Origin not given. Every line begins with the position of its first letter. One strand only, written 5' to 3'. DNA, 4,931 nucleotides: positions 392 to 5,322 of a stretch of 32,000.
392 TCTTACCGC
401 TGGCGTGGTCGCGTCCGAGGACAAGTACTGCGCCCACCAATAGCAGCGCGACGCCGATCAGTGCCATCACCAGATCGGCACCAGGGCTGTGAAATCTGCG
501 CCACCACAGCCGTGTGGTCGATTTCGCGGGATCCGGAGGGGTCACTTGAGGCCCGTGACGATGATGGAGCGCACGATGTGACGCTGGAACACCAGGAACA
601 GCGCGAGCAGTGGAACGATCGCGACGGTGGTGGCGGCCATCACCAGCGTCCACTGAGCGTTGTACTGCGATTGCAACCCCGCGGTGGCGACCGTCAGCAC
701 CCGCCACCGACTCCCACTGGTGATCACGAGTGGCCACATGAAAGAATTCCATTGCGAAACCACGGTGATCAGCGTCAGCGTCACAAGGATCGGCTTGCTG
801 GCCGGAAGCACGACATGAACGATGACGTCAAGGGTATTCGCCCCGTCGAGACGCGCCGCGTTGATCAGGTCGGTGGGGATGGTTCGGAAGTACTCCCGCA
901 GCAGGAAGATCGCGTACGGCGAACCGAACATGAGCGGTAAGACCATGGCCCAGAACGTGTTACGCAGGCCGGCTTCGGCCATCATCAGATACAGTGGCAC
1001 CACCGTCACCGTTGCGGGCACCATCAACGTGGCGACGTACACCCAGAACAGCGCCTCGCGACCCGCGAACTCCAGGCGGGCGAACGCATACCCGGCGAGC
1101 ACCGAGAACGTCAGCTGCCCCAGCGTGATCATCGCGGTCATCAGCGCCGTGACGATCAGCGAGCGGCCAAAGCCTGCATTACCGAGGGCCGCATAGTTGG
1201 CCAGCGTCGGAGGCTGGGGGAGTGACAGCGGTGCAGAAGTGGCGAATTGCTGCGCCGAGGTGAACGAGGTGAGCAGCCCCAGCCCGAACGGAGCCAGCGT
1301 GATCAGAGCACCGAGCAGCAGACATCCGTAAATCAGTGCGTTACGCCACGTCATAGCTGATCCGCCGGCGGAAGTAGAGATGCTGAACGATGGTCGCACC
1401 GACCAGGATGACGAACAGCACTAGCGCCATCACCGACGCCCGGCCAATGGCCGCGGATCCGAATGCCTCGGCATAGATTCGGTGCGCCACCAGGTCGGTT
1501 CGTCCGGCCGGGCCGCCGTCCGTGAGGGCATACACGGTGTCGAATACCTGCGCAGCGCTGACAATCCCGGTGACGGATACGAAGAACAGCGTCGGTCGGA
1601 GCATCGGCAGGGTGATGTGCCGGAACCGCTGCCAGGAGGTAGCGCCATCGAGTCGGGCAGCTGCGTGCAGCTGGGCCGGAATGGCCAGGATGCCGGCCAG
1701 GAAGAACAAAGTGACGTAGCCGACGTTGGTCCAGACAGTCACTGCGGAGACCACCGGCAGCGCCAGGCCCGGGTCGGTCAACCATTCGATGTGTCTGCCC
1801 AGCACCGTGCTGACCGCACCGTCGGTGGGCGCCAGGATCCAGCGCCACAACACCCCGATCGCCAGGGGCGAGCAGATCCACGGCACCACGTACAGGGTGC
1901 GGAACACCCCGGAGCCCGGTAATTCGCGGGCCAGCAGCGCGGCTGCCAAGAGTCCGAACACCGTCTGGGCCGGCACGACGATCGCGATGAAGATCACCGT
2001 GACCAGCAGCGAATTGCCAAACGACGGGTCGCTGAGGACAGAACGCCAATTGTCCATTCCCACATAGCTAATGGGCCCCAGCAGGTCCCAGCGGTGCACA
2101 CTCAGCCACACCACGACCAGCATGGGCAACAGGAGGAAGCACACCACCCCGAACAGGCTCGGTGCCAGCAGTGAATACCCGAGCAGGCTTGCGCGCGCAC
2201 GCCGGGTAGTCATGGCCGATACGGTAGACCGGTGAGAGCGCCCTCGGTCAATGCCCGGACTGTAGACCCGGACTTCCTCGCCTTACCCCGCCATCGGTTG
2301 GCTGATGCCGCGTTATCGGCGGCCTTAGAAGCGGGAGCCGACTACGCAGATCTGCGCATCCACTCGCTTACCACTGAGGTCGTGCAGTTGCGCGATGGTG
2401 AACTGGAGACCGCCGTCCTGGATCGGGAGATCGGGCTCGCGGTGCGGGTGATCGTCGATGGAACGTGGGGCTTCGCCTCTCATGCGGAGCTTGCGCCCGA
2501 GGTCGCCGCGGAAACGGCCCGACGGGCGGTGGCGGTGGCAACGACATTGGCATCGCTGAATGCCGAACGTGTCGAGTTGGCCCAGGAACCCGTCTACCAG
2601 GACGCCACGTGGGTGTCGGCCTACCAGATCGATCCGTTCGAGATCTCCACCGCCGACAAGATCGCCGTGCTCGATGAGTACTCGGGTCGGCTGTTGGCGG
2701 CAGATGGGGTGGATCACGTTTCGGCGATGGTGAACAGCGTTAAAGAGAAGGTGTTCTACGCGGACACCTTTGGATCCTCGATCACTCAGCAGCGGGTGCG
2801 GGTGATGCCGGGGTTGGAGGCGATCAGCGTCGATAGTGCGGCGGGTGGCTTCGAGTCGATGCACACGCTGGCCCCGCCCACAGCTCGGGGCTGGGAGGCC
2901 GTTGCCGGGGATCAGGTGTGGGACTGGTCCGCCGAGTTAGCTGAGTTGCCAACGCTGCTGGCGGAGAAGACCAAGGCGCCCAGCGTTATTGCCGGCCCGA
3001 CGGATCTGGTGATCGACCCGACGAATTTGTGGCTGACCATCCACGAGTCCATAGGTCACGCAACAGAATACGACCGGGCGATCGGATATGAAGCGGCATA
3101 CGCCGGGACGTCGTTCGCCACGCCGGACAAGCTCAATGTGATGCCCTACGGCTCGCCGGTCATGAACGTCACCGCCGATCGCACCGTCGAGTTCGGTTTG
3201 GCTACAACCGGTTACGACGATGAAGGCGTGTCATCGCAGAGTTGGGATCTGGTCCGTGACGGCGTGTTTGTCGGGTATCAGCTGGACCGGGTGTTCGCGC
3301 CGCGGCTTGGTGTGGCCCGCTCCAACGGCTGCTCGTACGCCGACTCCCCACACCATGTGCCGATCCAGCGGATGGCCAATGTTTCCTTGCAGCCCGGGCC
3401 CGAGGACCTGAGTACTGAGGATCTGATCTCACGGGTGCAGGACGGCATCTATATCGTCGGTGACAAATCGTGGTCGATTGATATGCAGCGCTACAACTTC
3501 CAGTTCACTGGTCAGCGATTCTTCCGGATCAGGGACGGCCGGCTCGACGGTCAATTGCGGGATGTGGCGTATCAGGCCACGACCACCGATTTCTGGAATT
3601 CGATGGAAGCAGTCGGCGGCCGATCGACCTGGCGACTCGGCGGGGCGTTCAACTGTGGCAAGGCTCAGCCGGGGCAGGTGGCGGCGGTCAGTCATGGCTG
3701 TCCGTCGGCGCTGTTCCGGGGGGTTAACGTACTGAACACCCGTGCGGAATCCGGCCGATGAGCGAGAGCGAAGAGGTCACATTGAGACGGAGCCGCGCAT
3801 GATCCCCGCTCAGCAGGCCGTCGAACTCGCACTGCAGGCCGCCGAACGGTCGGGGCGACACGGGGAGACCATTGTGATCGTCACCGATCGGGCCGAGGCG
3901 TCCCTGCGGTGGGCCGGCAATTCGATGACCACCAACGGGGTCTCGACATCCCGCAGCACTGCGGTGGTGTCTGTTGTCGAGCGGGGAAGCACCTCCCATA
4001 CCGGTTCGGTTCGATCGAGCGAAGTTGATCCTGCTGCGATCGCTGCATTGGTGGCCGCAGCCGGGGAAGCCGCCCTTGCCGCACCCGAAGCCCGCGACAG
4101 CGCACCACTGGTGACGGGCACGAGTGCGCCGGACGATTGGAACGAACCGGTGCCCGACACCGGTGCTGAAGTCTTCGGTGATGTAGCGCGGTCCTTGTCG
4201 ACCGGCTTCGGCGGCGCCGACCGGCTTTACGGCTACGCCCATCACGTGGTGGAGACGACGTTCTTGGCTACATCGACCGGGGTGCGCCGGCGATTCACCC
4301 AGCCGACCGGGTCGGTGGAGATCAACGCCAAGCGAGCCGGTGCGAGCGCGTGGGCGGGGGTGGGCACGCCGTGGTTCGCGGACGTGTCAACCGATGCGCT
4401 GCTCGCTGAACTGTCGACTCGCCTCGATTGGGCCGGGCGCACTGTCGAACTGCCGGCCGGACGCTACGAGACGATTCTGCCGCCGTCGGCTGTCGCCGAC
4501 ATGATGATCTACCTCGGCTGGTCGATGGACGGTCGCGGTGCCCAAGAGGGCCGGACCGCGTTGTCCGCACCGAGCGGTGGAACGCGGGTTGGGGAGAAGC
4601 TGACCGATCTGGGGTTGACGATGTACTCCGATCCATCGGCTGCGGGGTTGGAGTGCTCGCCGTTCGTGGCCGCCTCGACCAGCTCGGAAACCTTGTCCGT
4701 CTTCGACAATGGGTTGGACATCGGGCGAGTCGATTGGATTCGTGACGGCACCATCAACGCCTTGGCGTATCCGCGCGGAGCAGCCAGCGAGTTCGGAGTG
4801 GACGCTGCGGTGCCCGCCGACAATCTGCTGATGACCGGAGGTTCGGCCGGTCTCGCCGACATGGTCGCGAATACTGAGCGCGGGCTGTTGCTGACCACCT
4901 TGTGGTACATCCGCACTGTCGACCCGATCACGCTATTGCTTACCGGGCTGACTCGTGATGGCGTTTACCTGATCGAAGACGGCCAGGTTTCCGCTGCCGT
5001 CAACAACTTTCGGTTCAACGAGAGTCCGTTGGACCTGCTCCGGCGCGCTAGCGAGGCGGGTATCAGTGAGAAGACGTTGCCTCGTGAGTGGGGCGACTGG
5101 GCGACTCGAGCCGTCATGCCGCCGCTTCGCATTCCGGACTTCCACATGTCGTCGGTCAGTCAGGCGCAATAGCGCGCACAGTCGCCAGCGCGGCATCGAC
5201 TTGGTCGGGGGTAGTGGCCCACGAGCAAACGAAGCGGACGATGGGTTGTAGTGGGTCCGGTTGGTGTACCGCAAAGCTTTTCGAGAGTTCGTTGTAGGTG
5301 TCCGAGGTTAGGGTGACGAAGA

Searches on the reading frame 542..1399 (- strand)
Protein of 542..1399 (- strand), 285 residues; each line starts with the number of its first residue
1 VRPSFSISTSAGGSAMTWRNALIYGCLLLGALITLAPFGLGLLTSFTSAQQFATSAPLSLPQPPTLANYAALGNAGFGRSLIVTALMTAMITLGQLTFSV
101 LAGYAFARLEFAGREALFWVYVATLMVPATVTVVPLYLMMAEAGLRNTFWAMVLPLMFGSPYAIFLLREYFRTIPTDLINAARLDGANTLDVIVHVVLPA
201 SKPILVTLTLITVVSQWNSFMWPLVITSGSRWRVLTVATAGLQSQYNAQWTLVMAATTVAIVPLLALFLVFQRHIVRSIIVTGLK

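Call 13: search_protein_families(library=pfam, proteins=[window:542-1399:-], max_evalue=0.01)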
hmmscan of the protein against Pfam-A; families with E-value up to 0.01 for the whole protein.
window:542-1399:- (285 aa): 1 family
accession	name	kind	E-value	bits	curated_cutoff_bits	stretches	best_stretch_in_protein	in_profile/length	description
PF00528.27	BPD_transp_1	-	1.1e-20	74.6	26.4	1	100-279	2-182/184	Binding-protein-dependent transport system inner membrane component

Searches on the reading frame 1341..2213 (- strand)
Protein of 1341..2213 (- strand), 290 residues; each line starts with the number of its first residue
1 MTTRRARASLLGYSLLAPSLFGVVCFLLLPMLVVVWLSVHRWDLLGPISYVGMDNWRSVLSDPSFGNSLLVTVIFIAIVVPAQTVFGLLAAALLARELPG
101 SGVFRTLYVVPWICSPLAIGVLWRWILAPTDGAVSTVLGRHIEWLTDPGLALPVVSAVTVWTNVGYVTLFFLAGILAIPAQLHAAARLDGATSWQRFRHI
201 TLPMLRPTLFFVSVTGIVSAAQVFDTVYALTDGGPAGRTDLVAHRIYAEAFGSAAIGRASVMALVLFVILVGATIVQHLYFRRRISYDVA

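Call 12: search_protein_families(library=pfam, proteins=[window:1341-2213:-], max_evalue=0.01)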
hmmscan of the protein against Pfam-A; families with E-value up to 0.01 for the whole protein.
window:1341-2213:- (290 aa): 1 family
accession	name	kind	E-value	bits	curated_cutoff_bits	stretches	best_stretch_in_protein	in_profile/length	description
PF00528.27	BPD_transp_1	-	1.1e-16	61.6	26.4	1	84-283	2-181/184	Binding-protein-dependent transport system inner membrane component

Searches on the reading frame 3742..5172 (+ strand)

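Call 12: search_protein_families(library=pfam, proteins=[window:3742-5172:+], max_evalue=0.01)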
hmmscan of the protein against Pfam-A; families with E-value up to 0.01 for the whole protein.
window:3742-5172:+ (476 aa): 1 family
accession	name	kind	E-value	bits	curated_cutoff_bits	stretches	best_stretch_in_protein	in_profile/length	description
PF19289.4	PmbA_TldD_3rd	-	3.2e-26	92.3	22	1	240-470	2-219/220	PmbA/TldA metallopeptidase C-terminal domain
